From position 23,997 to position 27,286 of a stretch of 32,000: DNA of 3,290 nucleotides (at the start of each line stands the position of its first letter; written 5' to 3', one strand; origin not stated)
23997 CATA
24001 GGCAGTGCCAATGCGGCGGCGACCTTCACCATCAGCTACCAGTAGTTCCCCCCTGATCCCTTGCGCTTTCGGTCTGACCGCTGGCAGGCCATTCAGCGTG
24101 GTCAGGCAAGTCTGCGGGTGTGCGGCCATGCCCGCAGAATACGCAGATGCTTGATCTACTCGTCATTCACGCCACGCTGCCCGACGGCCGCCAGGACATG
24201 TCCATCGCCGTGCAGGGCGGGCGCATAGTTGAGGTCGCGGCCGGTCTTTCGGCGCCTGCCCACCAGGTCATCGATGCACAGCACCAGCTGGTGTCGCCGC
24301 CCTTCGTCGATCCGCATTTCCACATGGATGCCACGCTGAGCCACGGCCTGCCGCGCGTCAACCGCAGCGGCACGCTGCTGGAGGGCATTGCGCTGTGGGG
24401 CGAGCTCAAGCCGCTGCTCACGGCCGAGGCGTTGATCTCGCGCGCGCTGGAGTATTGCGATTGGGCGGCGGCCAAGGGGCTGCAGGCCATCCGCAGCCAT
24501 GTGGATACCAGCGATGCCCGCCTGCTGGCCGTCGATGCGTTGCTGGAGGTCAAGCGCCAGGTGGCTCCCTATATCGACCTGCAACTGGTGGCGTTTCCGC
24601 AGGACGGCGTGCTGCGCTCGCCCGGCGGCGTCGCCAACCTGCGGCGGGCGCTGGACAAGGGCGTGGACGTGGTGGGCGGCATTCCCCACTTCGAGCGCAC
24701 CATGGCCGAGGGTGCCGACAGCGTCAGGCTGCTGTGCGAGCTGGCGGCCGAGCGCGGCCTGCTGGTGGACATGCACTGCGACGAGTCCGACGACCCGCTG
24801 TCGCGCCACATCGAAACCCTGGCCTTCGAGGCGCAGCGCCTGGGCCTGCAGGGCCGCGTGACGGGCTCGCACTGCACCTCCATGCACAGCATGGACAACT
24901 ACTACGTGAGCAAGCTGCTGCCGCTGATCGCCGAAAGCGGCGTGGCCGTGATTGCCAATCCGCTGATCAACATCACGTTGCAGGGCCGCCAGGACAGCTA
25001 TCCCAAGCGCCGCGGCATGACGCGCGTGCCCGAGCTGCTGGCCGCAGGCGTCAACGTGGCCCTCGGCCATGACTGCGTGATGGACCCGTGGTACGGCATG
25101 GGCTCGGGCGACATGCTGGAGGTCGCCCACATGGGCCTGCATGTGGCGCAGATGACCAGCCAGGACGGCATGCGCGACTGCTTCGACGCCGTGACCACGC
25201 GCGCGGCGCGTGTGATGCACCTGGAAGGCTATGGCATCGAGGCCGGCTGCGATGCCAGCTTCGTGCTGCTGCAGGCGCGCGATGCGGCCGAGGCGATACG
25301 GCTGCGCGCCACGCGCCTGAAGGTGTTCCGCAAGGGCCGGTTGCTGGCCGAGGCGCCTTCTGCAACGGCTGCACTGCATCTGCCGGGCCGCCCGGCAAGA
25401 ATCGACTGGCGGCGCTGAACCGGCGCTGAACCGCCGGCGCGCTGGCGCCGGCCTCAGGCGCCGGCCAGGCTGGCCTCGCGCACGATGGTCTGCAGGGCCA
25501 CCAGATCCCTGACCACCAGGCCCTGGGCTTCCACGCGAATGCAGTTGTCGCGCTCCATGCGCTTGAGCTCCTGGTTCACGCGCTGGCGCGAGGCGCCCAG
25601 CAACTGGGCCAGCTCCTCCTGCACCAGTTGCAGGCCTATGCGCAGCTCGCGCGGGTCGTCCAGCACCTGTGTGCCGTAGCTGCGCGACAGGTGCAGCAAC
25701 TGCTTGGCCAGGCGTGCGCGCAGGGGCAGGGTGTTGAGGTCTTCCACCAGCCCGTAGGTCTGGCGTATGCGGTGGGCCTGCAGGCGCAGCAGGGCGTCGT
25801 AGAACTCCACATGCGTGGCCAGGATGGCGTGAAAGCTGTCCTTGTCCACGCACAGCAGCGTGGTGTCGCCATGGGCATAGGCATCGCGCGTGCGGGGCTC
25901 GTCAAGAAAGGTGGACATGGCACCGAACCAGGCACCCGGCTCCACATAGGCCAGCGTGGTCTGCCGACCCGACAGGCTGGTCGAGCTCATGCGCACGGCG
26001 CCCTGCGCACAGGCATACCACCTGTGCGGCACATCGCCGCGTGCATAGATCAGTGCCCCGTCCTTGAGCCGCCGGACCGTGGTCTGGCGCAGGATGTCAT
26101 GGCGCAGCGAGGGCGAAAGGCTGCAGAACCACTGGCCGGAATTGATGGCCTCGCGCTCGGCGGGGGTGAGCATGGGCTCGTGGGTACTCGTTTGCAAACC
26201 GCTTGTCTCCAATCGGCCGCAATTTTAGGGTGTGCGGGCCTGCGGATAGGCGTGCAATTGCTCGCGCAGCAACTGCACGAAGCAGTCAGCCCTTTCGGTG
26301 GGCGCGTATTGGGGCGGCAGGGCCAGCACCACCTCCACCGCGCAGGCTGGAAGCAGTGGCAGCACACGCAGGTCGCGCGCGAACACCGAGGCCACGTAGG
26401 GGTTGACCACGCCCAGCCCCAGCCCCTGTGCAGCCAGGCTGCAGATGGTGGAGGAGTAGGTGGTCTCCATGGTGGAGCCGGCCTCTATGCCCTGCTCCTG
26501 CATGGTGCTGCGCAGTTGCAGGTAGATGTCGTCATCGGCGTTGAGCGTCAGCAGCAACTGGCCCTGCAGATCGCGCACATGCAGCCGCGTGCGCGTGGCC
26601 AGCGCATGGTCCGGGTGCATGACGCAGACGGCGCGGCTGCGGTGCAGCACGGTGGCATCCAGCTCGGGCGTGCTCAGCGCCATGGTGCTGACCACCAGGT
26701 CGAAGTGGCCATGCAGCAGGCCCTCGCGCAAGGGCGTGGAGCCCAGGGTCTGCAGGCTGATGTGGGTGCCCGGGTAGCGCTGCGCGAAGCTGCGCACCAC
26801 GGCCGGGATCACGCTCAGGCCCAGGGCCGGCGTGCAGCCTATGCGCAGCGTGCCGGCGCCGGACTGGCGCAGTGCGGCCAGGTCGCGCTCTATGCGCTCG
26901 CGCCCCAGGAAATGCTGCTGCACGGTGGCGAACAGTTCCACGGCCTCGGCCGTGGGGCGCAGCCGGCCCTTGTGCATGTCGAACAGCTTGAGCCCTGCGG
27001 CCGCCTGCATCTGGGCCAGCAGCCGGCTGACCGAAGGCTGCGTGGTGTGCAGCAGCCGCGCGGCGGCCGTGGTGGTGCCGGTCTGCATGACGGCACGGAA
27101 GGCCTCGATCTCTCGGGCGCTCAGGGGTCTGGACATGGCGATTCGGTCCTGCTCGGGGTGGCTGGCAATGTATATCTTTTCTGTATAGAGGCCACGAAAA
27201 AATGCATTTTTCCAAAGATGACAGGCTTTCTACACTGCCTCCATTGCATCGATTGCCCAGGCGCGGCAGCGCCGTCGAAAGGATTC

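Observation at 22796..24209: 85-nt direct duplication of the codA 5' end brackets a 1.24-kb single-gene insertion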

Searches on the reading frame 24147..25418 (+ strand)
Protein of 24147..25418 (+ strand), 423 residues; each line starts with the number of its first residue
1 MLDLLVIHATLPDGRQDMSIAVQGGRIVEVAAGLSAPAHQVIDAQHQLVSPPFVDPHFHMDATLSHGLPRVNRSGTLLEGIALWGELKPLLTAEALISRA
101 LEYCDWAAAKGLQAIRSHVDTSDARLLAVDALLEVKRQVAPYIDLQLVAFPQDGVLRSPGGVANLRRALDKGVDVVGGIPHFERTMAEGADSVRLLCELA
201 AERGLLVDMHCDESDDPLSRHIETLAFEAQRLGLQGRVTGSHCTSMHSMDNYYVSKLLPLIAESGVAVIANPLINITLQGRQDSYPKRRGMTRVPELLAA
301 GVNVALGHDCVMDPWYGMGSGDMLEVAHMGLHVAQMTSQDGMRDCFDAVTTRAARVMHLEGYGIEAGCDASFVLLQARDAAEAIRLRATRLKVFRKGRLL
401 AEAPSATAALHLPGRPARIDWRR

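Call 7: search_protein_families(library=pfam, proteins=[window:24147-25418:+], max_evalue=0.01)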
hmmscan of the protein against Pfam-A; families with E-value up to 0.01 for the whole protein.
window:24147-25418:+ (423 aa): 3 families
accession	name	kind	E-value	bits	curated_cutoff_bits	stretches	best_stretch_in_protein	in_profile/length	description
PF07969.17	Amidohydro_3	-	5.3e-51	175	29.7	1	40-390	1-455/472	Amidohydrolase family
PF01979.26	Amidohydro_1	-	2.2e-11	44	25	1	49-397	2-342/345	Amidohydrolase family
PF12743.12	ESR1_C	-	0.0056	16.8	22.3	0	239-256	18-35/44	Oestrogen-type nuclear receptor final C-terminal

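Call 9: find_related_loci(query=window:24147-25418:+, collection=genome_contigs, flank=10000)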
Query window:24147-25418:+ (423 aa) in genome_contigs; peptide patterns used: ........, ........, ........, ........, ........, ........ (x = any residue, [..] = any of these).
600 stretches matched a pattern (row limit reached: there are more); 597 encode a relative of the query (tblastn E <= 1e-3); the best 80 are kept; 80 distinct loci.
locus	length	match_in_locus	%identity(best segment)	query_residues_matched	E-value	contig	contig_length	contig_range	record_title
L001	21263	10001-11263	86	1-421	0e+0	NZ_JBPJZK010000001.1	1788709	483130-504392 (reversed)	Variovorax sp. ZT5P49 NODE_1_length_1788709_cov_32.640929, whole genome shotgun sequence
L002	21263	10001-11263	86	1-421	0e+0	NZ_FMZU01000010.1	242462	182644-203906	Variovorax sp. CF079, whole genome shotgun sequence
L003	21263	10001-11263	85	1-421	0e+0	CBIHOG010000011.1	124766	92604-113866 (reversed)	MAG TPA_asm: uncultured Variovorax sp. isolate SRR18156213_metabat2_6 genome assembly, contig: ERZ27336873.157, whole ge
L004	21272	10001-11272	83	1-421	0e+0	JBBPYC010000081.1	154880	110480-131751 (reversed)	MAG: Burkholderiales bacterium isolate bin.119 bin.119_S7Ck141_301255_length_154880_cov_62.7093, whole genome shotgun se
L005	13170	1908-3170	84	1-421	0e+0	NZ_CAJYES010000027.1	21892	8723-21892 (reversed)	MAG: uncultured Pseudacidovorax sp. isolate SP217_1_metabat2_genome_mining.12, whole genome shotgun sequence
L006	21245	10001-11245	83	1-415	0e+0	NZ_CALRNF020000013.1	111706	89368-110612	MAG: Polaromonas sp. YR568 isolate JJ-LAS318-81-2-m1-bin307 JJ-LAS318-81-C37, whole genome shotgun sequence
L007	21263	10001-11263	83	1-421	0e+0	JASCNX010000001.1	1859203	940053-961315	Xenophilus aerolatus strain DSM 19424 DSM19242_ctg001, whole genome shotgun sequence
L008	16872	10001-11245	84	1-415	0e+0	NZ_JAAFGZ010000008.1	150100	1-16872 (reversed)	MAG: Polaromonas sp. isolate Bin2_6 scaffold_53, whole genome shotgun sequence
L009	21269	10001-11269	81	1-423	0e+0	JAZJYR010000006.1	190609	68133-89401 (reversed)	MAG: Pseudomonadota bacterium isolate ADI_H1L3_4_122_18_3-bin012_1 ADIH1L34_B012_1_000000000006, whole genome shotgun se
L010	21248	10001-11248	83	1-416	0e+0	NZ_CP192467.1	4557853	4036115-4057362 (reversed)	Polaromonas aquatica strain 36b22 chromosome, complete genome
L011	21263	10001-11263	83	1-421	0e+0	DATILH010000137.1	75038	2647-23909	MAG TPA_asm: Variovorax sp. isolate SMAG_U15739 k141_166594, whole genome shotgun sequence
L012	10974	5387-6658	83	1-421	0e+0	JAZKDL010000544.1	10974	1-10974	MAG: Pseudomonadota bacterium isolate DC_HB_01_SPN181219-bin048_1 DCHB01SPN_B048_1_000000000544, whole genome shotgun se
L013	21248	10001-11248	81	1-416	0e+0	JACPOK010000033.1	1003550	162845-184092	MAG: Burkholderiales bacterium isolate NC_groundwater_599_Pr5_B-0.1um_66_30 alan_book_18_scaffold_581702, whole genome s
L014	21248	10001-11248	85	1-416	0e+0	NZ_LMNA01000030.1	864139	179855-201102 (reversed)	Pseudorhodoferax sp. Leaf274 contig_9, whole genome shotgun sequence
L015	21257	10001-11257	83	1-417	0e+0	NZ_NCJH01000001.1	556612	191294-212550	MAG: Polaromonas sp. 39-63-25 lw04302015_39_scaffold_8, whole genome shotgun sequence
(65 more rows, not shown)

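Call 12: find_encoding_contigs(protein=window:24147-25418:+, flank=10000, max_places=10)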
Protein window:24147-25418:+ (423 aa): 2 contigs read that carry it; 1 place shown.
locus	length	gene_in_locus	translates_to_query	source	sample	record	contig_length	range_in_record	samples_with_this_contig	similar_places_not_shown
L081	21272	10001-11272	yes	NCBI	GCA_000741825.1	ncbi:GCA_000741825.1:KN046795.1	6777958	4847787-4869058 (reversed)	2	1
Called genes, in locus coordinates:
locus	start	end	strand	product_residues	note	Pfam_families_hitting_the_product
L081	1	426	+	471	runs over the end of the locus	PF03951:Gln-synt_N, PF00120:Gln-synt_C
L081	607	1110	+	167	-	-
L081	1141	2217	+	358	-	PF00512:HisKA, PF02518:HATPase_c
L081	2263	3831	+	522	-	PF00072:Response_reg, PF00158:Sigma54_activat, PF14532:Sigma54_activ_2, PF07728:AAA_5 (weak), PF25601:AAA_lid_14, PF02954:HTH_8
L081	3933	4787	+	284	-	-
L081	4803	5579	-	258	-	PF03372:Exo_endo_phos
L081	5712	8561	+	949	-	PF02163:Peptidase_M50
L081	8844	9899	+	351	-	PF22003:MrkDrd, PF00419:Fimbrial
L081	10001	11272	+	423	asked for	PF07969:Amidohydro_3, PF01979:Amidohydro_1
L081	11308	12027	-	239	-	PF00027:cNMP_binding, PF13545:HTH_Crp_2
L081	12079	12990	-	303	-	PF00126:HTH_1, PF03466:LysR_substrate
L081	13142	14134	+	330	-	PF03401:TctC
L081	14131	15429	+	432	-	-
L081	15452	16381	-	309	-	PF00701:DHDPS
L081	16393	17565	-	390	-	PF02746:MR_MLE_N, PF13378:MR_MLE_C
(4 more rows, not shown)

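Call 50: search_protein_families(library=ncbifam, proteins=[window:24147-25418:+], max_evalue=0.001)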
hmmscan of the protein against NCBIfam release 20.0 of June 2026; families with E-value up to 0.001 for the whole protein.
window:24147-25418:+ (423 aa): 32 families (the best 25 are shown)
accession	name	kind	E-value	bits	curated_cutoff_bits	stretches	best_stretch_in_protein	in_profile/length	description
NF005748.0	PRK07572.1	subfamily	7.2e-240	796.3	438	1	1-422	1-422/426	cytosine deaminase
NF006685.0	PRK09230.1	subfamily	7.1e-134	446.4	483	1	5-422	7-425/426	cytosine deaminase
NF004636.0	PRK05985.1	subfamily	9.4e-70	235.4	408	1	4-407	5-395/398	amidohydrolase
NF005759.0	PRK07583.1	equivalog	9.2e-56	189.3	403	1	13-402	36-423/438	cytosine deaminase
NF005312.0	PRK06846.1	subfamily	1e-43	149.8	447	1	18-402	33-407/412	amidohydrolase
NF005365.0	PRK06886.1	equivalog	6.1e-27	94.5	340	1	81-359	52-324/327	hypothetical protein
NF004701.0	PRK06038.1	equivalog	5.4e-10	38.5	609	1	16-68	22-74/432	N-ethylammeline chlorohydrolase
NF006056.0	PRK08204.1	subfamily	9.1e-10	37.9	391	1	18-60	25-67/449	hypothetical protein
NF006252.0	PRK08393.1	equivalog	2.7e-09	36.5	617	1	20-68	23-71/424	N-ethylammeline chlorohydrolase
TIGR03178.1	allantoinase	equivalog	3.2e-09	36.1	357.85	1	10-61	10-61/441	allantoinase AllB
TIGR01224.1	hutI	equivalog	3.2e-08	32.8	298.15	0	16-60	2-49/377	imidazolonepropionase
NF006055.0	PRK08203.1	equivalog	5.1e-08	31.9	532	1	16-73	25-84/455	8-oxoguanine deaminase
NF006689.0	PRK09237.1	equivalog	7.6e-08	31.3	371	1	15-60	20-66/383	amidohydrolase/deacetylase family metallohydrolase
NF004801.0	PRK06151.1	subfamily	9.7e-08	31.3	416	0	176-379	207-405/491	chlorohydrolase family protein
NF004995.0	PRK06380.1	subfamily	1.7e-07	30.6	567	1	260-380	253-365/418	metal-dependent hydrolase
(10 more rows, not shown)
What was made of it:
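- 24147..25418 (+): codA, cytosine deaminase, intact. NF005748, 796 bits (call 50).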

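Call 71: list_cluster_members(proteins=[window:24147-25418:+, window:22990-24045:+, window:19858-22707:+])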
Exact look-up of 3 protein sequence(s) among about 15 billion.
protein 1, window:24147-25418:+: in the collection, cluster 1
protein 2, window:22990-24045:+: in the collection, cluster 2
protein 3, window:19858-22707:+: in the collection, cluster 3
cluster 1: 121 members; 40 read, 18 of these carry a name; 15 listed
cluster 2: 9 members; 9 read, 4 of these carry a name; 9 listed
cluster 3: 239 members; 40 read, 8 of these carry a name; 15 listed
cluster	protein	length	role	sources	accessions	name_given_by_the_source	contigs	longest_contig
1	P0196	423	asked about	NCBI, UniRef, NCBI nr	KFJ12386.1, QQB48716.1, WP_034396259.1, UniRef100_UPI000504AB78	amidohydrolase family protein [Delftia acidovorans] | amidohydrolase family protein n=1 Tax=Delftia acidovorans TaxID=80866 RepID=UPI000504AB78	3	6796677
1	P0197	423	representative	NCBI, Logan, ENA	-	-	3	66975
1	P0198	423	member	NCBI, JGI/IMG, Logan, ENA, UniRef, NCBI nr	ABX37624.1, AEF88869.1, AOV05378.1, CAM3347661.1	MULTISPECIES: amidohydrolase family protein [Delftia] | N-isopropylammelide isopropylaminohydrolase n=3 Tax=Delftia TaxID=80865 RepID=A9BMS9_DELAS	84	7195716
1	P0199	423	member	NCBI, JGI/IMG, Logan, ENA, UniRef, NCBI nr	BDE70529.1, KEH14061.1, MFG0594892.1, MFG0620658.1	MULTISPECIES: amidohydrolase family protein [Delftia] | Amidohydrolase family protein n=1 Tax=Delftia tsuruhatensis TaxID=180282 ...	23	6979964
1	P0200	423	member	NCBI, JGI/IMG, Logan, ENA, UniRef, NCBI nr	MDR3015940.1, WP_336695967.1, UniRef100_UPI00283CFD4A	amidohydrolase family protein [Delftia acidovorans] | cytosine deaminase | amidohydrolase family protein n=1 Tax=Delftia acidovorans TaxID=80866 RepID=UPI00283CFD4A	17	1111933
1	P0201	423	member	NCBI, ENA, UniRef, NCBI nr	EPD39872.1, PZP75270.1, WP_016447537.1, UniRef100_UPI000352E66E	cytosine deaminase [Delftia acidovorans CCUG 274B] | amidohydrolase family protein n=1 Tax=Delftia TaxID=80865 RepID=UPI000352E66E | amidohydrolase family protein [Delftia acidovorans]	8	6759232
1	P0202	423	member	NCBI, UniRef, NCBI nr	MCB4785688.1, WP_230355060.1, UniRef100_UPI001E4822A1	amidohydrolase family protein [Delftia sp. Lp-1] | amidohydrolase family protein n=1 Tax=Delftia sp. Lp-1 TaxID=682863 RepID=UPI001E4822A1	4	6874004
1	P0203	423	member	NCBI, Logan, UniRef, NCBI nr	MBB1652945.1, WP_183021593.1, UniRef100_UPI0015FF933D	amidohydrolase family protein [Delftia sp. UME58] | amidohydrolase family protein n=1 Tax=Delftia sp. UME58 TaxID=1862322 RepID=UPI0015FF933D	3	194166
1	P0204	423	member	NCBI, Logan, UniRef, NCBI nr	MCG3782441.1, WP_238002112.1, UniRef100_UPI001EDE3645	amidohydrolase family protein [Delftia acidovorans] | amidohydrolase family protein n=1 Tax=Delftia acidovorans TaxID=80866 RepID=UPI001EDE3645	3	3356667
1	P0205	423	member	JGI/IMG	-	cytosine deaminase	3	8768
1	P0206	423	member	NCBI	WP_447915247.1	amidohydrolase family protein [Delftia acidovorans]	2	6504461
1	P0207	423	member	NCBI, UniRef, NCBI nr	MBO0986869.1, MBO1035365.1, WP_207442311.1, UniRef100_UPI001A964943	amidohydrolase family protein [Delftia sp. SD018] | amidohydrolase family protein n=1 Tax=unclassified Delftia TaxID=2613839 ... | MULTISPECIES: amidohydrolase family protein [unclassified Delftia]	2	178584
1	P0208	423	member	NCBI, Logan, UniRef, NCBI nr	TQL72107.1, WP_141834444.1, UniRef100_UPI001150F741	amidohydrolase family protein [Delftia sp. HK171] | amidohydrolase family protein n=1 Tax=Delftia sp. HK171 TaxID=1920191 RepID=UPI001150F741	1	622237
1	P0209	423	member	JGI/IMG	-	cytosine deaminase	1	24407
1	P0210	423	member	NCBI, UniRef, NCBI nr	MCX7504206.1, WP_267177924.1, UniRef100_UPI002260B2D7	amidohydrolase family protein [Delftia tsuruhatensis] | amidohydrolase family protein n=1 Tax=Delftia tsuruhatensis TaxID=180282 ...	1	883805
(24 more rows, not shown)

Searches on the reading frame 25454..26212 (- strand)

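Call 7: search_protein_families(library=pfam, proteins=[window:25454-26212:-], max_evalue=0.01)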
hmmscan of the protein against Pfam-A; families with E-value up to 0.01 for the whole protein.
window:25454-26212:- (252 aa): 5 families
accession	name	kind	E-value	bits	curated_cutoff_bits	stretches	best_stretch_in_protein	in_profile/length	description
PF00027.35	cNMP_binding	-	6.8e-19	68.1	27.5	1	47-134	2-89/89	Cyclic nucleotide-binding domain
PF13545.12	HTH_Crp_2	-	1.2e-12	48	27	1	166-242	1-69/70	Crp-like helix-turn-helix domain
PF12802.13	MarR_2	-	0.00034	21.2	27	1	196-229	21-54/61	MarR family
PF00392.27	GntR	-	0.0053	16.8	27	0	189-230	17-59/64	Bacterial regulatory proteins, gntR family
PF13412.12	HTH_24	-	0.0063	16.5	21.9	0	198-226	20-48/48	Winged helix-turn-helix DNA-binding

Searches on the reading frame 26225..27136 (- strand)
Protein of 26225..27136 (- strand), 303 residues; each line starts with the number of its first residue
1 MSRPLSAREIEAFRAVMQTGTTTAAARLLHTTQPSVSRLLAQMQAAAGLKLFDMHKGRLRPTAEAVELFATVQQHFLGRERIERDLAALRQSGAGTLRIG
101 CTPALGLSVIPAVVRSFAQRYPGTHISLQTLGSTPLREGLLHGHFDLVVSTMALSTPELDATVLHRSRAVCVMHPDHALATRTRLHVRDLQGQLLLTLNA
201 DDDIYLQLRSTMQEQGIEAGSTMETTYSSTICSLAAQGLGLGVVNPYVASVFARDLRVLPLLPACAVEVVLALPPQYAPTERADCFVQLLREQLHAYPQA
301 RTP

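Call 7: search_protein_families(library=pfam, proteins=[window:26225-27136:-], max_evalue=0.01)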
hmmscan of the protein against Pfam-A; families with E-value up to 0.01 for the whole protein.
window:26225-27136:- (303 aa): 2 families
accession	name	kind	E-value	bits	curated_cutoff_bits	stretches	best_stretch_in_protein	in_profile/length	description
PF03466.25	LysR_substrate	-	3.1e-41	141.5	28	1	91-294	2-208/209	LysR substrate binding domain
PF00126.33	HTH_1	-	1.2e-14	54.4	26.6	1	8-65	2-59/60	Bacterial regulatory helix-turn-helix protein, lysR family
